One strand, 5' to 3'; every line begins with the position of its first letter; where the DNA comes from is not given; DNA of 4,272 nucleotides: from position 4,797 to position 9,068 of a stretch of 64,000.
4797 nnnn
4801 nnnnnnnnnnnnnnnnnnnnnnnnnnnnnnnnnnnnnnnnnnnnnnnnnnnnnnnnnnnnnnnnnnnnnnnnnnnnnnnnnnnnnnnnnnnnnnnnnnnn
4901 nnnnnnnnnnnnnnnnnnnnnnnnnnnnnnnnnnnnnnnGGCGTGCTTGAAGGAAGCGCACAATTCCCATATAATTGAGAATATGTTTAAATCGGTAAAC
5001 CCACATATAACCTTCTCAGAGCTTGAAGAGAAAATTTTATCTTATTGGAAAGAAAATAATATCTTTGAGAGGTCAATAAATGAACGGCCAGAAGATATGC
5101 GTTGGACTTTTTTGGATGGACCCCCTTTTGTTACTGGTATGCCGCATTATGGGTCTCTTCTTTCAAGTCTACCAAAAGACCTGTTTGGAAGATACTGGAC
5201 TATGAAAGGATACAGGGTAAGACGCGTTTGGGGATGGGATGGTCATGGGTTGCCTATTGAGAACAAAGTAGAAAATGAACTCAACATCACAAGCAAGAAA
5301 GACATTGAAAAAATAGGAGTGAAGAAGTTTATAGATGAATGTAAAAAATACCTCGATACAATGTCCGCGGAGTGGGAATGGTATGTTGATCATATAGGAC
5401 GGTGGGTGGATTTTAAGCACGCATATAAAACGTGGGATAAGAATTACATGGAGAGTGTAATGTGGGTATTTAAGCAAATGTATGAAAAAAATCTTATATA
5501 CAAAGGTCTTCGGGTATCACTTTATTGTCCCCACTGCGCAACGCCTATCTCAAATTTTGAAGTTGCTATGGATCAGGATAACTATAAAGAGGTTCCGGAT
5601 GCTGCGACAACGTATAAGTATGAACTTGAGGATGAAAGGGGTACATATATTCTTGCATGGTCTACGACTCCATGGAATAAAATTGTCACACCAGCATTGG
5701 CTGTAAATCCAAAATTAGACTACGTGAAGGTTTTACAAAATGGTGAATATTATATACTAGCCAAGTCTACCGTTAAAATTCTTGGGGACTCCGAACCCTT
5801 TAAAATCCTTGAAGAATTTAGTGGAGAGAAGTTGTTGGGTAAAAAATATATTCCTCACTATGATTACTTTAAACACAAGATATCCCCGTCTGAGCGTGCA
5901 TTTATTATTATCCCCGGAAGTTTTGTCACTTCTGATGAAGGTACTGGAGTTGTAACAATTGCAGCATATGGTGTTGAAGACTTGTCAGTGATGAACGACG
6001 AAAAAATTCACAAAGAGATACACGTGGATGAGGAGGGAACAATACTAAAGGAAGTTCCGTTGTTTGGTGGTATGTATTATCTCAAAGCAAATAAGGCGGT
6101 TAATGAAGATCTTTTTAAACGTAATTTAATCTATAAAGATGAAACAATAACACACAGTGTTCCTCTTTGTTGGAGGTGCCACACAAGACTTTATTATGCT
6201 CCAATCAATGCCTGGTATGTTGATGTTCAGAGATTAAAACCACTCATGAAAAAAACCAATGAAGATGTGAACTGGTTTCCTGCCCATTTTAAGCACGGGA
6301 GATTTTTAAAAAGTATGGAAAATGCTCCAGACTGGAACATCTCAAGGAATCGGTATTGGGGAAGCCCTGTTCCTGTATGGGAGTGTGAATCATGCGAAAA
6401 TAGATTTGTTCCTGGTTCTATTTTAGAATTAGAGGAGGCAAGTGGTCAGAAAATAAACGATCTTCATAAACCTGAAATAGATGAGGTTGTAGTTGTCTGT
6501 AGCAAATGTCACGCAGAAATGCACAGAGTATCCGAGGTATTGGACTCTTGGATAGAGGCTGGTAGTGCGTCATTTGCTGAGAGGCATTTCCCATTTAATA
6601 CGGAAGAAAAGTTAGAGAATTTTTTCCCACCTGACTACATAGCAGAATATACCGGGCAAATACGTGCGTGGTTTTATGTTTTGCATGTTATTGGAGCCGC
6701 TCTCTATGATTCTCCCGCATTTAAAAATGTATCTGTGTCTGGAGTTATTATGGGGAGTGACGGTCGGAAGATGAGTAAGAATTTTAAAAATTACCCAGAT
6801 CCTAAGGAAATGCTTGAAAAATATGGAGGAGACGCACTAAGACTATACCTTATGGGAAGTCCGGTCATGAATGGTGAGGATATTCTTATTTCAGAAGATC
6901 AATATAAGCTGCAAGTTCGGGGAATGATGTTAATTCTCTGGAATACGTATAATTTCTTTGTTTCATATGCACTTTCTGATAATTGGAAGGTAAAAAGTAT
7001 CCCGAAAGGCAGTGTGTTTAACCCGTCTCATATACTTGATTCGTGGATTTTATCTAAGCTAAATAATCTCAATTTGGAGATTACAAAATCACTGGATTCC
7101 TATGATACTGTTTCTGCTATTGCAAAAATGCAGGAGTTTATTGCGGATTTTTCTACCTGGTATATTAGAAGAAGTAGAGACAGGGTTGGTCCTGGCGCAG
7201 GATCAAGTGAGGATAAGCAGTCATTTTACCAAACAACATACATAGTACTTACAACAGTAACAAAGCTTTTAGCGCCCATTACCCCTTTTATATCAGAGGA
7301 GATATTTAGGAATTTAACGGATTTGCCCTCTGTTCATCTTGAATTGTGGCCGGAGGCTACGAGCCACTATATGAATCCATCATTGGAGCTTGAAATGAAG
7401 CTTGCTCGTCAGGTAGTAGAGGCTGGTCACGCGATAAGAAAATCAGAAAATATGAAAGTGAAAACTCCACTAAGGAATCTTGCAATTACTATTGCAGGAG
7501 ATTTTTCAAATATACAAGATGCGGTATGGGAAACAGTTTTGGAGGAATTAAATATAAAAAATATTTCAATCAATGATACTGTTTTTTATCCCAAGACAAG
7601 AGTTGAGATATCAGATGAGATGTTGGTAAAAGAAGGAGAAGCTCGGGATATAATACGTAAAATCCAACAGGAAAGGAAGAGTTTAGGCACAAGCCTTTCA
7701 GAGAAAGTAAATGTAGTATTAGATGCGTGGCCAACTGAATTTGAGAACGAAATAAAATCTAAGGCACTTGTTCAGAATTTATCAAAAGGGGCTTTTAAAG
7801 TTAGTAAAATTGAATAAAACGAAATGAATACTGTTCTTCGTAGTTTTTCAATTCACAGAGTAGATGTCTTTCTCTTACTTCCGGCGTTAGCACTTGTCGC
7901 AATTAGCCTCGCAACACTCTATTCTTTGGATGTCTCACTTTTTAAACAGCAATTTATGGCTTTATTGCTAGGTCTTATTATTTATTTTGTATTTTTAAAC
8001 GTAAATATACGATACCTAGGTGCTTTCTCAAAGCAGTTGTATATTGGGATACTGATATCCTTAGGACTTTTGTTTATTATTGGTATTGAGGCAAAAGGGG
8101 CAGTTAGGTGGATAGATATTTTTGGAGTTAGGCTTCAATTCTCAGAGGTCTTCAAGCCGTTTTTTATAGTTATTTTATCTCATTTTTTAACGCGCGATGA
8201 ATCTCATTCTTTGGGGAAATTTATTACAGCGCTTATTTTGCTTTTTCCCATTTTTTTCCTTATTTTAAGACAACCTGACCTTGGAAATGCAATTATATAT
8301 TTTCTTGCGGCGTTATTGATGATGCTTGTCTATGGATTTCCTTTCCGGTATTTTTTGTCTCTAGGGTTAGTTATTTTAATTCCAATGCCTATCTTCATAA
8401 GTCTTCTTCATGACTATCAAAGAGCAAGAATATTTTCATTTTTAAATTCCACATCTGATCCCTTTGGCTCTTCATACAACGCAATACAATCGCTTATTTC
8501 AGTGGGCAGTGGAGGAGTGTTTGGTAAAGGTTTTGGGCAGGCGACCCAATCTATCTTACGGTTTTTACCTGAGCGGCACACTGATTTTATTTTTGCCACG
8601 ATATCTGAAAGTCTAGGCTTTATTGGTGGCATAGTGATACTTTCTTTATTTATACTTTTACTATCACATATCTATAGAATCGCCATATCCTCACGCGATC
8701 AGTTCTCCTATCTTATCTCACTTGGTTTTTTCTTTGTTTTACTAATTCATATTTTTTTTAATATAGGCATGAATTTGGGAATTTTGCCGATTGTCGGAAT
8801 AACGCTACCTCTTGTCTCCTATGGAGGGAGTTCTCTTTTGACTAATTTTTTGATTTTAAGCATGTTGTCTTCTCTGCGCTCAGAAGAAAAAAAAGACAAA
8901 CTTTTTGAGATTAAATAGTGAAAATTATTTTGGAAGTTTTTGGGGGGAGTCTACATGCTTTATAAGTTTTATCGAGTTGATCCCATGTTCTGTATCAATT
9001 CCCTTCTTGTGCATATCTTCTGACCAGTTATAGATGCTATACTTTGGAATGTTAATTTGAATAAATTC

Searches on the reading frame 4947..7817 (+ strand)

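Call 49: search_protein_families(library=pfam, proteins=[window:4947-7817:+], max_evalue=0.00001)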
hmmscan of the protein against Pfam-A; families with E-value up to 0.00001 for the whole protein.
window:4947-7817:+ (956 aa): 3 families
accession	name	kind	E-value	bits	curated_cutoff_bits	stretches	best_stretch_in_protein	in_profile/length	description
PF00133.28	tRNA-synt_1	-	7.1e-115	384.5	22.7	1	30-642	2-409/414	tRNA synthetases class I (I, L, M and V)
PF08264.19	Anticodon_1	-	1e-30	107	25.1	1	698-843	1-145/148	Anticodon-binding domain of tRNA ligase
PF09334.17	tRNA-synt_1g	-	2.2e-16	60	20.1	1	60-203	8-132/391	tRNA synthetases class I (M)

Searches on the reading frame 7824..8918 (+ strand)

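Call 14: search_protein_families(library=pfam, proteins=[window:7824-8918:+], max_evalue=0.001)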
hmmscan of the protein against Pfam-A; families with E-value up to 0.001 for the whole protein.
window:7824-8918:+ (364 aa): 1 family
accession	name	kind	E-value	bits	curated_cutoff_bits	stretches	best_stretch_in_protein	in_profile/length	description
PF01098.24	FTSW_RODA_SPOVE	-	7e-88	295.4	26.4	1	21-356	16-355/356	Cell cycle protein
